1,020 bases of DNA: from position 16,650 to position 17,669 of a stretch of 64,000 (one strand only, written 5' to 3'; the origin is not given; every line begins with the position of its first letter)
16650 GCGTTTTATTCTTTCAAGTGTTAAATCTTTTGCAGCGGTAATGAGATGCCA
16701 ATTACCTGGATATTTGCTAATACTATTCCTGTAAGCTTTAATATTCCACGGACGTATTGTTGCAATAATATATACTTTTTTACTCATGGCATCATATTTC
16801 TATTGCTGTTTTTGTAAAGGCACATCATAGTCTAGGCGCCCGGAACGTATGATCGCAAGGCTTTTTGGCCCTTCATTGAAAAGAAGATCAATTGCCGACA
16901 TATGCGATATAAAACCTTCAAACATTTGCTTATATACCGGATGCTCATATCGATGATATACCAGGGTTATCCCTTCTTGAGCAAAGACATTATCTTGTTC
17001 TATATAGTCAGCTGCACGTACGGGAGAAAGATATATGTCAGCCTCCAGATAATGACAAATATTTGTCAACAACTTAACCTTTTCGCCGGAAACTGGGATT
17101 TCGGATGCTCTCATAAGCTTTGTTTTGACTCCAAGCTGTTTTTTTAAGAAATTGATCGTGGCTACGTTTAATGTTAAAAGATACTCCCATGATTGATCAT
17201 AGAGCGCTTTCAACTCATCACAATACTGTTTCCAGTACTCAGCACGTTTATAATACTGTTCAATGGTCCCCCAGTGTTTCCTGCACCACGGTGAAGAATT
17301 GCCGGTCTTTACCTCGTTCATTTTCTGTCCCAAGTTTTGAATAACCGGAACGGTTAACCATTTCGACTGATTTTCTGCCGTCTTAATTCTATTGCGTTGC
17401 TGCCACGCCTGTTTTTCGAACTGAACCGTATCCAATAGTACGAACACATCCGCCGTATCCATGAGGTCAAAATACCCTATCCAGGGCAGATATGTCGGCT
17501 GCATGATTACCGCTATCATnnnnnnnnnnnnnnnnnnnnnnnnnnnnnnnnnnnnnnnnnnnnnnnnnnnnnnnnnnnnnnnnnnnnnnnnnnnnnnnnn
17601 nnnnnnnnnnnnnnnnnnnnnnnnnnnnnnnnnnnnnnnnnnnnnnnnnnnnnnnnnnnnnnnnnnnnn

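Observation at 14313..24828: Pseudaminic-acid-type pathway lacking PseH, with formyltransferases, WbqC and a PIG-L deacetylase in its place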

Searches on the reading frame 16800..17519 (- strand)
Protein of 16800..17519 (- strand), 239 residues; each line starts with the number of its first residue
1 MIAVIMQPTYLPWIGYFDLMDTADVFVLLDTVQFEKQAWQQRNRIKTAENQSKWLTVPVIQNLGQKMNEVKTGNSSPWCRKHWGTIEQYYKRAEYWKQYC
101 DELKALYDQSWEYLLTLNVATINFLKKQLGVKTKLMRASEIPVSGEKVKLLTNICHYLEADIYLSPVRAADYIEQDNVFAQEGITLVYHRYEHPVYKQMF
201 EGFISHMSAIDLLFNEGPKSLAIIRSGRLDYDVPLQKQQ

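Call 4: search_protein_families(library=pfam, proteins=[window:16800-17519:-], max_evalue=0.001)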
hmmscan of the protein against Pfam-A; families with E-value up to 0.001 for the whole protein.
window:16800-17519:- (239 aa): 2 families
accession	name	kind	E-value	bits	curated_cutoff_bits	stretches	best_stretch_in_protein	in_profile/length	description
PF08889.16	WbqC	-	1.4e-73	247.8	21.3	1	7-221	1-216/218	WbqC-like protein family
PF12934.12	FTO_CTD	-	0.00012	22.4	27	1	41-109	20-84/170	FTO C-terminal domain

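Call 5: search_protein_families(library=ncbifam, proteins=[window:16800-17519:-], max_evalue=0.001)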
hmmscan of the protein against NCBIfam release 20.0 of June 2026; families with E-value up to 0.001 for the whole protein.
window:16800-17519:- (239 aa): 0 families

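Call 22: search_solved_structures(query=window:16800-17519:-, max_evalue=1, show_alignments=1)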
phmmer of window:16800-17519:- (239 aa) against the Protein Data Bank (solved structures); distinct sequences matched with E-value up to 1: 1.
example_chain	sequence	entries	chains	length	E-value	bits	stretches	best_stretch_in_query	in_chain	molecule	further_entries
9u78_A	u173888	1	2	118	0.2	14.3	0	44-69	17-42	Single Chain Protein of De Novo Designed Helix Bundles-4EH2 with KDPV Loop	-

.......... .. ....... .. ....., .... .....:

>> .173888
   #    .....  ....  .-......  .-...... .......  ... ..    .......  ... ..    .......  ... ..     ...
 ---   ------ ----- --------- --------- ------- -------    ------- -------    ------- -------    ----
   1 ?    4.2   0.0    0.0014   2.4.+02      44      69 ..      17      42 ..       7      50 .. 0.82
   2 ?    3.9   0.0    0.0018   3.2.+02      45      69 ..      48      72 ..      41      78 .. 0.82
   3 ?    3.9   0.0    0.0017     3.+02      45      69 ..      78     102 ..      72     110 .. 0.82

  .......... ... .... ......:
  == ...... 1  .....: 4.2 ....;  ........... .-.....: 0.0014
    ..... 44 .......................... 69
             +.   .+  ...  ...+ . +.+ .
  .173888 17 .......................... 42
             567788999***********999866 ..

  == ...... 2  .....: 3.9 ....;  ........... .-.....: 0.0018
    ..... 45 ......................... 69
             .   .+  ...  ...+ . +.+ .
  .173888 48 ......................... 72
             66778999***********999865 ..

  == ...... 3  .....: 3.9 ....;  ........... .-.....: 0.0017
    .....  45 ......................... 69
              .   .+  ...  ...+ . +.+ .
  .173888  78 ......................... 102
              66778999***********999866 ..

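Call 56: find_homologous_proteins(query=window:16800-17519:-, max_evalue=1e-10)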
Query window:16800-17519:- (239 aa): 2612 proteins with E <= 1e-10 among 2794 candidates; the best 120 are listed.
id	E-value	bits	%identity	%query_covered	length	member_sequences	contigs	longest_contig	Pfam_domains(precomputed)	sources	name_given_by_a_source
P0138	2.1e-160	550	100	100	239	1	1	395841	PF08889.17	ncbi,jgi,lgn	ncbi:MAG: WbqC family protein [Candidatus Omnitrophota bacterium]|jgi:hypothetical protein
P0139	1.1e-132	459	82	100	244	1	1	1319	PF08889.17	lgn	-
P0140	8.2e-129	446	79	100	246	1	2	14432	PF08889.17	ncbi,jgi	-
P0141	1.1e-128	446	81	100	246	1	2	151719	PF08889.17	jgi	jgi:hypothetical protein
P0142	2.9e-125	435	78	100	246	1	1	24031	PF08889.17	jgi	-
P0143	4.2e-121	421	76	100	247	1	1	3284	PF08889.17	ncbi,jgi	jgi:hypothetical protein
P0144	1.2e-120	419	75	97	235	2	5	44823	PF08889.17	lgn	-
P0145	7.5e-120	417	74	100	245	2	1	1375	PF08889.17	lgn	-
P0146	5.0e-119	414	77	96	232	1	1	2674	PF08889.17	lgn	-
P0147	2.3e-118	412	74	100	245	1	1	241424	PF08889.17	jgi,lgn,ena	-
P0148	7.9e-118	410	72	100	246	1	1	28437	PF08889.17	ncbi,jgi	jgi:hypothetical protein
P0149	8.3e-118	410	74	97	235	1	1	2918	PF08889.17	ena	-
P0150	2.7e-116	405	74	96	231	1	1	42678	PF08889.17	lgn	-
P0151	5.0e-116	404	74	97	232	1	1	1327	PF08889.17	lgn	-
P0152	2.6e-114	399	74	97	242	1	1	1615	PF08889.17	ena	-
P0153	3.0e-113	395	72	99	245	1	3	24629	PF08889.17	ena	-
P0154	3.1e-112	392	70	97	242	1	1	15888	PF08889.17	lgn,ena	-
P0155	4.4e-111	388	72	97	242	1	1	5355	PF08889.17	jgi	jgi:hypothetical protein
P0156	9.2e-111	387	70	99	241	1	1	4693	PF08889.17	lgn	-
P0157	9.9e-111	387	73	97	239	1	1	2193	PF08889.17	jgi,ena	-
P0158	1.2e-110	387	72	96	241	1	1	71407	PF08889.17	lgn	-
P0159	4.3e-110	385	72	96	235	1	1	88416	PF08889.17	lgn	-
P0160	6.1e-110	384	68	100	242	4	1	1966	PF08889.17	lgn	-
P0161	7.2e-110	384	73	96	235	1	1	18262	PF08889.17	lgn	-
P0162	7.8e-110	384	67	100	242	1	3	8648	PF08889.17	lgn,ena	-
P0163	1.3e-109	383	72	95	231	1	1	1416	PF08889.17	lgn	-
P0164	3.3e-109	382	69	98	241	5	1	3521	PF08889.17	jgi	jgi:hypothetical protein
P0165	1.6e-108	380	68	100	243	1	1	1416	PF08889.17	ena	-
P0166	2.9e-108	379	71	97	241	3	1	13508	PF08889.17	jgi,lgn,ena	-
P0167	1.3e-107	377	69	100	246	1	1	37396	PF08889.17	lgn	-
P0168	1.3e-107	377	67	100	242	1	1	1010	PF08889.17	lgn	-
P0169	1.7e-107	376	69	97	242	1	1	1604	PF08889.17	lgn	-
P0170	2.2e-107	376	70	97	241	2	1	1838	PF08889.17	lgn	-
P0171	8.4e-107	374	70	95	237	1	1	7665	PF08889.17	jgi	jgi:hypothetical protein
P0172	2.8e-106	372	70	96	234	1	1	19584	PF08889.17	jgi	jgi:hypothetical protein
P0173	3.7e-106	372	67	97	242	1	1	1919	PF08889.17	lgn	-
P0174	8.4e-106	371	67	97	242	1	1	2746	PF08889.17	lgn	-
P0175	1.8e-105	370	69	97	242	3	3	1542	PF08889.17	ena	-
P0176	2.2e-105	369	69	93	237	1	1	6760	PF08889.17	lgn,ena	-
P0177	5.9e-105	368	65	100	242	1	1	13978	PF08889.17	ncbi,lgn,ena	-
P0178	6.0e-105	368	67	97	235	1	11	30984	PF08889.17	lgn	-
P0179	6.9e-105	368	68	97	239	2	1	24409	PF08889.17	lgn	-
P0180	9.3e-105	367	68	98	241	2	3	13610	PF08889.17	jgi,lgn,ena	-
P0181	1.0e-104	367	67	98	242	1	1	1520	PF08889.17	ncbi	-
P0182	1.5e-104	367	67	97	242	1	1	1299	PF08889.17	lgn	-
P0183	3.6e-104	365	68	97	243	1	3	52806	PF08889.17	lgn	-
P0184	5.4e-104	365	67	96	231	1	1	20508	PF08889.17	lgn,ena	-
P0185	8.1e-104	364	66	98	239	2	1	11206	PF08889.17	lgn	-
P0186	1.1e-103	364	68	98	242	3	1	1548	PF08889.17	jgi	-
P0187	1.3e-103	364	68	96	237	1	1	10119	PF08889.17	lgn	-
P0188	2.5e-103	363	66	97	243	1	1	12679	PF08889.17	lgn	-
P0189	3.0e-103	362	68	96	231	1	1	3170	PF08889.17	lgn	-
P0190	3.3e-103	362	66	97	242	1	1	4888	PF08889.17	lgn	-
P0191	3.4e-103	362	67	95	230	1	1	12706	PF08889.17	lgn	-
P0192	4.5e-103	362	67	97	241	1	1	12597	PF08889.17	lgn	-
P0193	1.1e-102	361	67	99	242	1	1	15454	PF08889.17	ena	-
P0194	3.1e-102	359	64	100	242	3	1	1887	PF08889.17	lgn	-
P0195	3.6e-101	356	64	97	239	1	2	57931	PF08889.17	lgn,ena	-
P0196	4.5e-101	355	63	99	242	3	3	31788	PF08889.17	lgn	-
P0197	9.5e-101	354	66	96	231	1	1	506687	PF08889.17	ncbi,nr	ncbi:MAG: WbqC family protein [PVC group bacterium]|nr:WbqC family protein [PVC group bacterium]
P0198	1.2e-100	354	67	95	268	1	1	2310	PF08889.17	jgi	jgi:hypothetical protein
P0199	1.3e-100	354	64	100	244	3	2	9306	PF08889.17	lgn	-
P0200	5.3e-99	349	67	93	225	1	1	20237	PF08889.17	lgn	-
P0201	8.2e-99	348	65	97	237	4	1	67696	PF08889.17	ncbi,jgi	-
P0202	2.7e-98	346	61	95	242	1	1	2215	PF08889.17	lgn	-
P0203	1.3e-96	341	64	97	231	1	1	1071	PF08889.17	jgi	-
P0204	8.1e-96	338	62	95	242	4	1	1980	PF08889.17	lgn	-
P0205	2.0e-92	327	63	95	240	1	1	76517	PF08889.17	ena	-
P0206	8.8e-89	315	61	96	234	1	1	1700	PF08889.17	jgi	jgi:hypothetical protein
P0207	4.1e-87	310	60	95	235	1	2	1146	PF08889.17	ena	-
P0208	9.0e-87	309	61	95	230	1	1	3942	PF08889.17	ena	-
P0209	1.7e-86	308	57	95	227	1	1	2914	PF08889.17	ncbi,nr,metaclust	ncbi:WbqC-like protein family [Candidatus Magnetomorum sp. HK-1]|nr:WbqC-like protein family [Candid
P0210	3.4e-85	303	58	94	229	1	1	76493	PF08889.17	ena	-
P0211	1.4e-83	298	57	93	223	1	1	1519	PF08889.17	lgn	-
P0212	1.7e-81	291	56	95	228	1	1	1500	PF08889.17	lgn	-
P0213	2.5e-81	291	58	95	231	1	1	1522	PF08889.17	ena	-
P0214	3.1e-81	290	55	95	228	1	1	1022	PF08889.17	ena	-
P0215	1.1e-79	285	57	95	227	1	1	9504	PF08889.17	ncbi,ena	-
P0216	8.0e-79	282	54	95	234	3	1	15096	PF08889.17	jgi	jgi:hypothetical protein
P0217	1.4e-78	282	54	93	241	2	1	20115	PF08889.17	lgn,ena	-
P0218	5.0e-78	280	56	96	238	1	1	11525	PF08889.17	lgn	-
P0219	1.7e-77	278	52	94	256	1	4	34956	PF08889.17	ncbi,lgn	-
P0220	4.3e-77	277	56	96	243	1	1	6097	PF08889.17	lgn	-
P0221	4.9e-77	277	57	96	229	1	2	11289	PF08889.17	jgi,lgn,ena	-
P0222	1.7e-76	275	53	95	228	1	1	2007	PF08889.17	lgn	-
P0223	3.8e-76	274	53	94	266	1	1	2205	PF08889.17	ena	-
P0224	4.8e-76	273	53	95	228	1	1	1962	PF08889.17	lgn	-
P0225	7.9e-75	269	54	95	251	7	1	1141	PF08889.17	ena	-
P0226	1.3e-74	269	51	97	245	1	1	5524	PF08889.17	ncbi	-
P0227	1.7e-74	268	55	95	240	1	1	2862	PF08889.17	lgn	-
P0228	2.9e-74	268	51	95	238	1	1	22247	PF08889.17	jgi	jgi:hypothetical protein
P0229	2.2e-73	265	52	95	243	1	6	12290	PF08889.17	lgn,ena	-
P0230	1.2e-72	262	51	93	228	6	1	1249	PF08889.17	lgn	-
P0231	2.3e-72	261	49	95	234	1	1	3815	PF08889.17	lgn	-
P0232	3.9e-72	261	52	95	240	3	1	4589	PF08889.17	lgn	-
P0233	1.5e-71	259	51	93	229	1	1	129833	PF08889.17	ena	-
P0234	9.3e-71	256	52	95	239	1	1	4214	PF08889.17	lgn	-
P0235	1.5e-70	255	49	98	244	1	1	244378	PF08889.17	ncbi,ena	-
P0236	2.2e-70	255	51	96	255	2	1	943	PF08889.17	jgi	-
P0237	6.5e-70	253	50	96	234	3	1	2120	PF08889.17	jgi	jgi:hypothetical protein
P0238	9.7e-70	253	49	95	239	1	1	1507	PF08889.17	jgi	jgi:hypothetical protein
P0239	1.3e-69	252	50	97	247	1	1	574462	PF08889.17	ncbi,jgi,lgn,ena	jgi:hypothetical protein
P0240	2.8e-69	251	51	93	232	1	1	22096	PF08889.17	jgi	jgi:hypothetical protein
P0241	3.2e-69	251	50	94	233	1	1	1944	PF08889.17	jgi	-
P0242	5.8e-69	250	49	93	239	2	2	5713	PF08889.17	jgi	jgi:hypothetical protein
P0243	8.1e-69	250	49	95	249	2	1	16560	PF08889.17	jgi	jgi:hypothetical protein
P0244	2.0e-68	248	49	95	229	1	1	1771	PF08889.17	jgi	-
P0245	2.7e-68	248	49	93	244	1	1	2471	PF08889.17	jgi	jgi:WbqC-like protein family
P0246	3.1e-68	248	51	96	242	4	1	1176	PF08889.17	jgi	jgi:hypothetical protein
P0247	6.7e-68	247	51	95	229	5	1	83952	PF08889.17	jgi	jgi:hypothetical protein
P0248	7.1e-68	247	49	95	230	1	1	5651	PF08889.17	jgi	jgi:WbqC-like protein family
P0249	1.0e-67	246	50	95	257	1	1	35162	PF08889.17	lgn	-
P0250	1.2e-67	246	50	93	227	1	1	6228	PF08889.17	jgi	jgi:hypothetical protein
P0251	1.8e-67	245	52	95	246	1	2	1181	PF08889.17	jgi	-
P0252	1.9e-67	245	50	95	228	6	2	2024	PF08889.17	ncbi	-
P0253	2.0e-67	245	50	95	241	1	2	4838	PF08889.17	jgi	jgi:hypothetical protein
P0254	2.3e-67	245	51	96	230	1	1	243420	PF08889.17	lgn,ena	-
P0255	2.3e-67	245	51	95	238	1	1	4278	PF08889.17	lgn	-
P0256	2.5e-67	245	49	95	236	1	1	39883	PF08889.17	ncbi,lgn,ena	-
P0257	4.6e-67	244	50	95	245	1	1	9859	PF08889.17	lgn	-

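Call 64: predict_structure(alignment_id=A3)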
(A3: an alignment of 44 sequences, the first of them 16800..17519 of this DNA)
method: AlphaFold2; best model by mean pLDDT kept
length: 239 residues; sequences in the alignment: 44
mean_pLDDT: 94.6   pTM: 0.91
mean pLDDT of the five models: 94.6, 94.4, 92.8, 92.6, 91.9
residues with pLDDT >= 90: 218; 70-90: 13; 50-70: 5; < 50: 3
segments of 3 or more residues with pLDDT < 50: 237-239
pLDDT, mean of each block of 10 residues (from residue 1): 97 97 98 88 95 96 92 95 98 98 97 97 98 98 94 98 95 95 97 96 96 98 96 56
secondary structure, 60 per line:
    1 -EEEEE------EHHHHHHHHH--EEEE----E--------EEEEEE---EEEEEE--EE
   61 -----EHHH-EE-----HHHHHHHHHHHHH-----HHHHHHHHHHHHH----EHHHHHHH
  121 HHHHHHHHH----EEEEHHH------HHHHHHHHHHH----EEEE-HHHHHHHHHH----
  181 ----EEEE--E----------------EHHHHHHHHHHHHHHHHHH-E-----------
elements in order: E2-6 H14-22 E25-28 E42-47 E51-56 H78-90 H96-108 H114-129 E134-137 H147-157 E162-165 H167-176 E185-188 H209-226

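Call 72: search_solved_structures(query=A3, max_evalue=10, show_alignments=1)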
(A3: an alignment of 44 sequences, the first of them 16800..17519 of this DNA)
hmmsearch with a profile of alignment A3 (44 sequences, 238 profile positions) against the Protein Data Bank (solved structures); distinct sequences matched with E-value up to 10: 2.
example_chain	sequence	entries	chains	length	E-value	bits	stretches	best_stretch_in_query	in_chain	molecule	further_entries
3oao_A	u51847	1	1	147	0.067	15.9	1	52-160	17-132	uncharacterized protein from DUF2059 family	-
2x3o_A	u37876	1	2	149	0.067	15.9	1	51-160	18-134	HYPOTHETICAL PROTEIN PA0856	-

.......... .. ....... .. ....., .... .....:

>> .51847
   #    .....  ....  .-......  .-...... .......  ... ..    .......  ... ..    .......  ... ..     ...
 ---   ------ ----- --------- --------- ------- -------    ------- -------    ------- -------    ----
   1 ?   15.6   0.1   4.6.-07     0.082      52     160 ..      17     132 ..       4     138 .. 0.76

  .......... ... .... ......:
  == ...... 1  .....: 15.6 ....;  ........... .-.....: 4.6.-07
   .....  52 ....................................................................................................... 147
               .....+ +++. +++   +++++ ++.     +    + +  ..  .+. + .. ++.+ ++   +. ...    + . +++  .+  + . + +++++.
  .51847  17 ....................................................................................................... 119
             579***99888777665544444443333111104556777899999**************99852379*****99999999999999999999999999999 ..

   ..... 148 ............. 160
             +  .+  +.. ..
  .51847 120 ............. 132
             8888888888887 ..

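Call 73: search_dna_similar(query=window:16800-17519:-, collection=plasmids, mode=protein, max_rows=15)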
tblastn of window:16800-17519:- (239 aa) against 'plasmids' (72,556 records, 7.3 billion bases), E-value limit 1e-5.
Records with a match: 79; places in all: 80; records where one place covers at least 80% of the query: 77.
Best place of each record, by identity: <60% 79.
By first word of the organism name: Bacillus 28; Rhizobium 16; Aliiroseovarius 8; Streptomyces 4; Neorhizobium 3; Azospirillum 2; Ralstonia 2; Cupriavidus 2; Mariluticola 1; Natrinema 1; and 12 more.
By predicted mobility (MOB-suite, as given by PLSDB): non-mobilizable 66; conjugative 9; mobilizable 4.
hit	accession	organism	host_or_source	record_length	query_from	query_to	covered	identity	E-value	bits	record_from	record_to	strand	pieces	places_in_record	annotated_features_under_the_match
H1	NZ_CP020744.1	Bacillus mycoides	whole organism,soil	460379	1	231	97%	39.1%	4e-43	162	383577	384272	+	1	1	WbqC family protein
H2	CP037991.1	Bacillus mycoides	soil core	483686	1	219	92%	40.4%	2e-33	168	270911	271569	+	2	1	none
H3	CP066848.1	Bacillus mycoides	single cell,soil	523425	1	227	95%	38.5%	2e-42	160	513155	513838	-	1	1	WbqC family protein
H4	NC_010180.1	Bacillus mycoides KBAB4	-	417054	1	227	95%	38.5%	3e-42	159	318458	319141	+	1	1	WbqC family protein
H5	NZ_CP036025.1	Bacillus mycoides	cell culture,soil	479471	1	227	95%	38.5%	3e-42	159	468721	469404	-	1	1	WbqC family protein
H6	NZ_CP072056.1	Bacillus mycoides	cell culture,soil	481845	1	227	95%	38.5%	3e-42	159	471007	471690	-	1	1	WbqC family protein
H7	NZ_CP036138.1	Bacillus mycoides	cell culture,soil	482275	1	227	95%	38.5%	3e-42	159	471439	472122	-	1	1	WbqC family protein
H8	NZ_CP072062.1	Bacillus mycoides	cell culture,soil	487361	1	227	95%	38.5%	3e-42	159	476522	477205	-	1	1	WbqC family protein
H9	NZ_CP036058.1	Bacillus mycoides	cell culture,soil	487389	1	227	95%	38.5%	3e-42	159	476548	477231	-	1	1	WbqC family protein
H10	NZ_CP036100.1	Bacillus mycoides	cell culture,soil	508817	1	227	95%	38.5%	3e-42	159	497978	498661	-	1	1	WbqC family protein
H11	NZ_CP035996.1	Bacillus mycoides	cell culture,soil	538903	1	227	95%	38.5%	3e-42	159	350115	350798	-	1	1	WbqC family protein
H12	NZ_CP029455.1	Bacillus cereus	Chives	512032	1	231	97%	37.6%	5e-43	162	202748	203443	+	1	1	WbqC family protein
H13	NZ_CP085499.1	Bacillus cereus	coffee,cell culture,root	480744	1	231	97%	37.6%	3e-42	159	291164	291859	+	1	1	WbqC family protein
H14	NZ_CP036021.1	Bacillus mycoides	cell culture,soil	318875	1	219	92%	39.5%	3e-42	159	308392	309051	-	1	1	WbqC family protein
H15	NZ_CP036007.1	Bacillus mycoides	cell culture,soil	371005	1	219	92%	39.5%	3e-42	159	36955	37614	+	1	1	WbqC family protein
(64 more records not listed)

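Call 74: get_annotated_region(hit=H4, flank=9000)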
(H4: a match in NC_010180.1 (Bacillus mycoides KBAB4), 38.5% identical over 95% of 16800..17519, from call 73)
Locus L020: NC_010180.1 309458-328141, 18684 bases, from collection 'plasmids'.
description: Bacillus mycoides KBAB4 plasmid pBWB401, complete sequence
organism: Bacillus mycoides KBAB4 (NCBI taxid 315730)
taxonomy: Bacteria; Bacillota; Bacilli; Bacillales; Bacillaceae; Bacillus; Bacillus mycoides; Bacillus mycoides KBAB4
host: -; source: -; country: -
typing (MOB-suite, as given by PLSDB): non-mobilizable; replicon rep_cluster_125
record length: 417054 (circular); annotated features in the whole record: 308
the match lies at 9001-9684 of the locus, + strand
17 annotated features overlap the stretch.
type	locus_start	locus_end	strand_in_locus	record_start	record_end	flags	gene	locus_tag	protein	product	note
CDS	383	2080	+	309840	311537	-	-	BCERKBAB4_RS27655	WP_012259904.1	hypothetical protein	-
CDS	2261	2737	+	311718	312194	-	-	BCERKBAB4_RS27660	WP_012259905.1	GNAT family N-acetyltransferase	-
CDS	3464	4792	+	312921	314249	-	-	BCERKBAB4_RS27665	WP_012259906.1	nucleotide sugar dehydrogenase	GO:0000271 - polysaccharide biosynthetic process [Evidence IEA]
CDS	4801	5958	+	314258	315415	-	-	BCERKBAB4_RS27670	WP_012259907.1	DegT/DnrJ/EryC1/StrS family aminotransferase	-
CDS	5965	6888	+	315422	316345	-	-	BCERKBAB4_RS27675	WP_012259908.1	NAD-dependent epimerase/dehydratase family protein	-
CDS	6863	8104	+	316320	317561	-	-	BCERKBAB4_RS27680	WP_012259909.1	aminotransferase class V-fold PLP-dependent enzyme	-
CDS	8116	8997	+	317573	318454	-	-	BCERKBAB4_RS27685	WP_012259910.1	peptidoglycan bridge formation glycyltransferase FemA/FemB family protein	GO:0044038 - cell wall macromolecule biosynthetic process [Evidence IEA]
CDS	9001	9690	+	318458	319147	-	-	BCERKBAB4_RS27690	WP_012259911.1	WbqC family protein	-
CDS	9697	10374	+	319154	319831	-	-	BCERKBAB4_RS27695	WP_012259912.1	PIG-L family deacetylase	-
CDS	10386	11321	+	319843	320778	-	-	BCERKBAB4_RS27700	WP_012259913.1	endonuclease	-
CDS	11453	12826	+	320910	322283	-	-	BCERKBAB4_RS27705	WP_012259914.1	M28 family metallopeptidase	-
CDS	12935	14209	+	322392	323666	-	-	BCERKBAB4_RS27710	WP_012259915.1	MFS transporter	GO:0055085 - transmembrane transport [Evidence IEA]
CDS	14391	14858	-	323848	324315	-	-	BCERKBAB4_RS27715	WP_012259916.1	RsfA family transcriptional regulator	-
CDS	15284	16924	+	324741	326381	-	-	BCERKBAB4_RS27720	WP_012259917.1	S8 family peptidase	GO:0006508 - proteolysis [Evidence IEA]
CDS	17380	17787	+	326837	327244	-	-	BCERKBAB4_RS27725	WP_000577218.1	nucleotidyltransferase domain-containing protein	-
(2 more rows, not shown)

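Call 75: search_dna_similar(query=window:16800-17519:-, collection=plasmids, mode=protein, max_rows=25, rows=spread)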
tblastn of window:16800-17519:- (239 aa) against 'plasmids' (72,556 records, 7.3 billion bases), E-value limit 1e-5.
Records with a match: 79; places in all: 80; records where one place covers at least 80% of the query: 77.
Best place of each record, by identity: <60% 79.
By first word of the organism name: Bacillus 28; Rhizobium 16; Aliiroseovarius 8; Streptomyces 4; Neorhizobium 3; Azospirillum 2; Ralstonia 2; Cupriavidus 2; Mariluticola 1; Natrinema 1; and 12 more.
By predicted mobility (MOB-suite, as given by PLSDB): non-mobilizable 66; conjugative 9; mobilizable 4.
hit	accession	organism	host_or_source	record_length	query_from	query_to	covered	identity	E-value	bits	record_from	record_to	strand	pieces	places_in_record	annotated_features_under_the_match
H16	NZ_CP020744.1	Bacillus mycoides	whole organism,soil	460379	1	231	97%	39.1%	4e-43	162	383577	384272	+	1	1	WbqC family protein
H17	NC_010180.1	Bacillus mycoides KBAB4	-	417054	1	227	95%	38.5%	3e-42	159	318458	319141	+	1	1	WbqC family protein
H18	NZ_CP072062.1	Bacillus mycoides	cell culture,soil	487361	1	227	95%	38.5%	3e-42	159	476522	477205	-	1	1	WbqC family protein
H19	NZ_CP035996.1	Bacillus mycoides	cell culture,soil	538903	1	227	95%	38.5%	3e-42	159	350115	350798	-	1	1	WbqC family protein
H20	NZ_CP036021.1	Bacillus mycoides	cell culture,soil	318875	1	219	92%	39.5%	3e-42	159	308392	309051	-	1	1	WbqC family protein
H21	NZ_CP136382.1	Bacillus mycoides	whole organism,soil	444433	1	219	92%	39.5%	3e-42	159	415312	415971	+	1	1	WbqC family protein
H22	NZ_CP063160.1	Bacillus cereus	-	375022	1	227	95%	37.8%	1e-42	160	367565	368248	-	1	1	WbqC family protein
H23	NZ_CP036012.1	Bacillus mycoides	cell culture,soil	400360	1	219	92%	39.0%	7e-42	158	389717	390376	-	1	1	WbqC family protein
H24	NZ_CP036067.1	Bacillus mycoides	cell culture,soil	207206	1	227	95%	37.4%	1e-41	157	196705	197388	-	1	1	WbqC family protein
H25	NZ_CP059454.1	Azospirillum brasilense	Prokaryotes,soil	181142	1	226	95%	35.8%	1e-32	131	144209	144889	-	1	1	WbqC family protein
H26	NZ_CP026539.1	Solidesulfovibrio carbinolicus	-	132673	5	230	95%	31.7%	1e-30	125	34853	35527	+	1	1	WbqC family protein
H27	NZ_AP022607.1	Mycobacterium branderi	-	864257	1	224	94%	31.7%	1e-34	137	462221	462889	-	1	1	WbqC family protein | GNAT family N-acetyltransferase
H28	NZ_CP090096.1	Neorhizobium galegae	Galega,Cell culture,Plant nodule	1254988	4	217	90%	30.7%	1e-23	105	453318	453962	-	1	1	record has no annotation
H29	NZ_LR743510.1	Methylobacterium bullatum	-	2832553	4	215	89%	30.2%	6e-14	78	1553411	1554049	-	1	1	none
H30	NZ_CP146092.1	Ralstonia sp. RRA.1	-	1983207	1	217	91%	28.2%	5e-20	96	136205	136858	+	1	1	none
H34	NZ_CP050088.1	Rhizobium leguminosarum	Trifolium pratense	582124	1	221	92%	24.3%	2e-9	64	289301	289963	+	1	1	WbqC family protein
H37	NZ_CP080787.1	Aliiroseovarius crassostreae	-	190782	1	213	89%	24.4%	4e-9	64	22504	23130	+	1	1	WbqC family protein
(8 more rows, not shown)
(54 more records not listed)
